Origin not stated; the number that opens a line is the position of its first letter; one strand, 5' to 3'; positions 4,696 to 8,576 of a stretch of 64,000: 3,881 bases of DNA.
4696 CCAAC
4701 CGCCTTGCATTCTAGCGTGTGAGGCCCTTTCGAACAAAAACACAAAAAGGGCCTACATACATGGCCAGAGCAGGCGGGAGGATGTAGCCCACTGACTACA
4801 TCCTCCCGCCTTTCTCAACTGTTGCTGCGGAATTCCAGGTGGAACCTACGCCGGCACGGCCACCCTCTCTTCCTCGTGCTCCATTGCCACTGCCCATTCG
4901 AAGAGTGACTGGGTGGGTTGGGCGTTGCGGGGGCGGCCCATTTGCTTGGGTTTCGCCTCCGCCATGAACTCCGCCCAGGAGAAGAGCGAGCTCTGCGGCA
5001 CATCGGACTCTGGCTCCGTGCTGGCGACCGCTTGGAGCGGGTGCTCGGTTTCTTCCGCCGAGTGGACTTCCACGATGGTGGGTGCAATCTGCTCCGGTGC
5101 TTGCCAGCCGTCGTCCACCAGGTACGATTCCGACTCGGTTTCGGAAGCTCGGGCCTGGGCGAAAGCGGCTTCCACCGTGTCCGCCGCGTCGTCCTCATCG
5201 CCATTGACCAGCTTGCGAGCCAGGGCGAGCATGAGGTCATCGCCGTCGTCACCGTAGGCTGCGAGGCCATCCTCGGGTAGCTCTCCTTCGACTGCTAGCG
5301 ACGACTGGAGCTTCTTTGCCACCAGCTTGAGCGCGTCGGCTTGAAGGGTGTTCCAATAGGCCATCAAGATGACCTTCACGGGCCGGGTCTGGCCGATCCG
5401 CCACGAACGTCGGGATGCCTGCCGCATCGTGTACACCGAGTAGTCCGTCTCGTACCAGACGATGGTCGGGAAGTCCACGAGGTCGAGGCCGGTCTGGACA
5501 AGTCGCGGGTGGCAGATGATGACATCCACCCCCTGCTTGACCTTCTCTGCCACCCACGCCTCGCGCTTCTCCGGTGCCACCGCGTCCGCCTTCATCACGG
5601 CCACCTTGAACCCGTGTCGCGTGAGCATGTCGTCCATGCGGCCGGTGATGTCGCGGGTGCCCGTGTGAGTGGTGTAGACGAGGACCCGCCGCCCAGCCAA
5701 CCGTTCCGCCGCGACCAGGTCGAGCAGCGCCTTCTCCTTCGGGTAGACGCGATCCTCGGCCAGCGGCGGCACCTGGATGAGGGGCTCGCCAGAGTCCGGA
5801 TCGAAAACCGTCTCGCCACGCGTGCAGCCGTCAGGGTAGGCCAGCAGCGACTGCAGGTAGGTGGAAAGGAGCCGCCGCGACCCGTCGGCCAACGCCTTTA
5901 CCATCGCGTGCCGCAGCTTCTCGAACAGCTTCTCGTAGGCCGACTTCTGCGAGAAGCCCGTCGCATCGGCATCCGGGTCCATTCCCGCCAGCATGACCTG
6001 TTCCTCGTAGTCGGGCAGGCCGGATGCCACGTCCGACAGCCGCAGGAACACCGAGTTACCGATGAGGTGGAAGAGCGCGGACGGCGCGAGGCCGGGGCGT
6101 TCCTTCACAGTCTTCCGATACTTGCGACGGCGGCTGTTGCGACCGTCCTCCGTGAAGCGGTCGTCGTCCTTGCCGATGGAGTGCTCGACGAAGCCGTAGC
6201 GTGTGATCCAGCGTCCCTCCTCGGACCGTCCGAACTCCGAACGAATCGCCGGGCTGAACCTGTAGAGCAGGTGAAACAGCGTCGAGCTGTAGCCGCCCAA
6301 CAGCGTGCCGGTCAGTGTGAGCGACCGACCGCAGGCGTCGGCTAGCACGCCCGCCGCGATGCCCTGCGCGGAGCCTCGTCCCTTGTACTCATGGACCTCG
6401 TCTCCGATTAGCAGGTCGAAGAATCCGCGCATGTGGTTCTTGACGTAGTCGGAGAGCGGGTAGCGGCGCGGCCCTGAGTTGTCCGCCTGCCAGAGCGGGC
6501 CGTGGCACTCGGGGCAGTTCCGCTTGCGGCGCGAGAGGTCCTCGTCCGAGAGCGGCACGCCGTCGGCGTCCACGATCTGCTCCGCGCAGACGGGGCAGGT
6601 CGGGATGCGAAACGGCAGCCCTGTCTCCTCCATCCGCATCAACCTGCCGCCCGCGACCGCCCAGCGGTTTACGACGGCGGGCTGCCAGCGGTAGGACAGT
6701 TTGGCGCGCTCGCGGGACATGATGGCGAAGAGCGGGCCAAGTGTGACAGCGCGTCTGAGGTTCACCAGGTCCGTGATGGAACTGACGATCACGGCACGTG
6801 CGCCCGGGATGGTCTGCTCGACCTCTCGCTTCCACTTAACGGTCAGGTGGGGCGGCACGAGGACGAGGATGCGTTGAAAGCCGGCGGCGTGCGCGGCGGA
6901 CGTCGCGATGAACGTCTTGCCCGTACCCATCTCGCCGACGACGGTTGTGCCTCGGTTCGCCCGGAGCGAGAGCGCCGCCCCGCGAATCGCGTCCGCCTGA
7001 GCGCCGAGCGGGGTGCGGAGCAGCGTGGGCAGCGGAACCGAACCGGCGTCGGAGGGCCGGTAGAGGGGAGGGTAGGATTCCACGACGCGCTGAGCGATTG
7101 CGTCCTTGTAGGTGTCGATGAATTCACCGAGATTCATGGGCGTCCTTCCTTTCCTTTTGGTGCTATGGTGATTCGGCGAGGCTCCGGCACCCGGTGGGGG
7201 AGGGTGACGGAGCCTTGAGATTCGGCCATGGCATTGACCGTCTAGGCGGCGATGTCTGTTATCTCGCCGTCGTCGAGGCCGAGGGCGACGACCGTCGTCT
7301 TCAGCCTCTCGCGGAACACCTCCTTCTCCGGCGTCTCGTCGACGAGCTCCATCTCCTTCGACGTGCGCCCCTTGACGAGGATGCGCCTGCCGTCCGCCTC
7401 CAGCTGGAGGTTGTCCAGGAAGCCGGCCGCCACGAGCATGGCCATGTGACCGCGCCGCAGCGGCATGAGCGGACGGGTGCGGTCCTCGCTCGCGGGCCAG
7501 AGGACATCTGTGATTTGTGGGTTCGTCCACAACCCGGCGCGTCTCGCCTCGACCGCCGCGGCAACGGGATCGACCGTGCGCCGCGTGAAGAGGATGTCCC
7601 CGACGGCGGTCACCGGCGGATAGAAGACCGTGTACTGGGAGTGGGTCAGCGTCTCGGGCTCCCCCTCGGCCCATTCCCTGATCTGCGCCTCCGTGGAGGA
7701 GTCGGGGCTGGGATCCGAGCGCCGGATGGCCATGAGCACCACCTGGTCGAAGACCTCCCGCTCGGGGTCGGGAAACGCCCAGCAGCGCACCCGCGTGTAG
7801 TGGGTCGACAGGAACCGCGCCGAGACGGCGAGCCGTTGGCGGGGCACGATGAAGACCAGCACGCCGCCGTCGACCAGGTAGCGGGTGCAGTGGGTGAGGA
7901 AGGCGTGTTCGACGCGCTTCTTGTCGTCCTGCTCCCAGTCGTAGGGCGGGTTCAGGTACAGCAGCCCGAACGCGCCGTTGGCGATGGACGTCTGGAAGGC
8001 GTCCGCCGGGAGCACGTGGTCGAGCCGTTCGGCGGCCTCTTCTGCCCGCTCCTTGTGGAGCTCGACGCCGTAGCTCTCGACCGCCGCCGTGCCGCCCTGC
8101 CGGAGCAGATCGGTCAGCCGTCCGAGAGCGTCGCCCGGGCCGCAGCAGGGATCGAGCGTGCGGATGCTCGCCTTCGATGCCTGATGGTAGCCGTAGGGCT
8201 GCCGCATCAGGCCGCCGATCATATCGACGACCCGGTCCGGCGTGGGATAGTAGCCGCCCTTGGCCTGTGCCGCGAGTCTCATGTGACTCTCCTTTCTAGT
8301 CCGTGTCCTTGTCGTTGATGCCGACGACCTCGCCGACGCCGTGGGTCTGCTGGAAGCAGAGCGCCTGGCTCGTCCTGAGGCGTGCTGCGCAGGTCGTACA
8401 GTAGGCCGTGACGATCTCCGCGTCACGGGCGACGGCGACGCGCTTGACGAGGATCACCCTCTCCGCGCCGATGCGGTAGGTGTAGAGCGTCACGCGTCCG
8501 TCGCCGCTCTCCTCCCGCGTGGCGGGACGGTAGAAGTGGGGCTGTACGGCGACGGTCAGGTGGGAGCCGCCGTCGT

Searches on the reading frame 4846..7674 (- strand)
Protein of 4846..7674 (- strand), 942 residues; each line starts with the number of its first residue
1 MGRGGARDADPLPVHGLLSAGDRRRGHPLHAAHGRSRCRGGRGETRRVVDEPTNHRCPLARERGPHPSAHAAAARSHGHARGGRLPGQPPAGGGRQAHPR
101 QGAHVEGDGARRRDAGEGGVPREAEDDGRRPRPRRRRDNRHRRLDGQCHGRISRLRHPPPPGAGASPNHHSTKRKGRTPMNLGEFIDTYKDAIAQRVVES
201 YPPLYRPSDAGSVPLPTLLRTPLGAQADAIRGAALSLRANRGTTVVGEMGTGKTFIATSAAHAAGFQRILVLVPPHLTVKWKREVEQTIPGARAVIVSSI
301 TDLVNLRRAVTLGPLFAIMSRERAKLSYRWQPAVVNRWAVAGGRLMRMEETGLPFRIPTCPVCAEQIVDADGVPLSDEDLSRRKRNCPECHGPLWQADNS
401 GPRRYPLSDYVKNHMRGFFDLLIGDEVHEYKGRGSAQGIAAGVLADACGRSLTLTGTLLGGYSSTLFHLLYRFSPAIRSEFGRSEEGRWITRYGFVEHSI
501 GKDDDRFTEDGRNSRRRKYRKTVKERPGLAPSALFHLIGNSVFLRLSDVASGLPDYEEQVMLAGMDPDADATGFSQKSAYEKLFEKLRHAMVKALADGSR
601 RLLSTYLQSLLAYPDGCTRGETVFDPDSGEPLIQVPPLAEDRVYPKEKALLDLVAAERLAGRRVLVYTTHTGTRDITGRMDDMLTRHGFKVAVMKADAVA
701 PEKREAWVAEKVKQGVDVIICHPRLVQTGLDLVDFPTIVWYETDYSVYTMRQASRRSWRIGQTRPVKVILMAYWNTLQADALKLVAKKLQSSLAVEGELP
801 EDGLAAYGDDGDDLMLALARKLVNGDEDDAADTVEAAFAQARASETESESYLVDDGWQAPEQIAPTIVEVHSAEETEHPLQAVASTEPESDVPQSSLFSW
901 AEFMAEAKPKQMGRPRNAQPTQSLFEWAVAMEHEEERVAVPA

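Call 85: search_protein_families(library=pfam, proteins=[window:4846-7674:-], max_evalue=0.0001)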
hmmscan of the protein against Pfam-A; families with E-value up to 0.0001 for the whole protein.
window:4846-7674:- (942 aa): 2 families
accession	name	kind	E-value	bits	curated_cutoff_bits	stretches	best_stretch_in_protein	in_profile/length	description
PF00271.37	Helicase_C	-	6.9e-07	29.9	23.5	1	646-761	2-110/110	Helicase conserved C-terminal domain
PF04851.21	ResIII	-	6.9e-06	26.5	22.5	0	225-295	7-83/164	Type III restriction enzyme, res subunit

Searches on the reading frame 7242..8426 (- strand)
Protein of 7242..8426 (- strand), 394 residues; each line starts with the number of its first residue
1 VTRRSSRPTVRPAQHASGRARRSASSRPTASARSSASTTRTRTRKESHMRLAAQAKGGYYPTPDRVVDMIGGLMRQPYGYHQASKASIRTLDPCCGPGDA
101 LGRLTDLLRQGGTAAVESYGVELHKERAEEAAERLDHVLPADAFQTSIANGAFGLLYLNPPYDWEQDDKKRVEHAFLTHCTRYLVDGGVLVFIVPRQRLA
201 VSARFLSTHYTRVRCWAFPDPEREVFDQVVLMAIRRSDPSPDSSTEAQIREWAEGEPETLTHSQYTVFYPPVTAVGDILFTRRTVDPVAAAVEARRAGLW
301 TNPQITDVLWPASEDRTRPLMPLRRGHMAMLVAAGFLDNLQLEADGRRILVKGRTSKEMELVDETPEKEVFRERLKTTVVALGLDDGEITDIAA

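Call 85: search_protein_families(library=pfam, proteins=[window:7242-8426:-], max_evalue=0.0001)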
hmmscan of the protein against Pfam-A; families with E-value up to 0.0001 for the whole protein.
window:7242-8426:- (394 aa): 2 families
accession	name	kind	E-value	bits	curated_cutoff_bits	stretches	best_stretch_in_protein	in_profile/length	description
PF19587.5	DUF6094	-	3.2e-25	89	22.8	1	49-243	127-314/344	Uncharacterised methyltransferase family (DUF6094)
PF05175.20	MTS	-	8.8e-05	22.6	23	0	118-198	65-144/170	Methyltransferase small domain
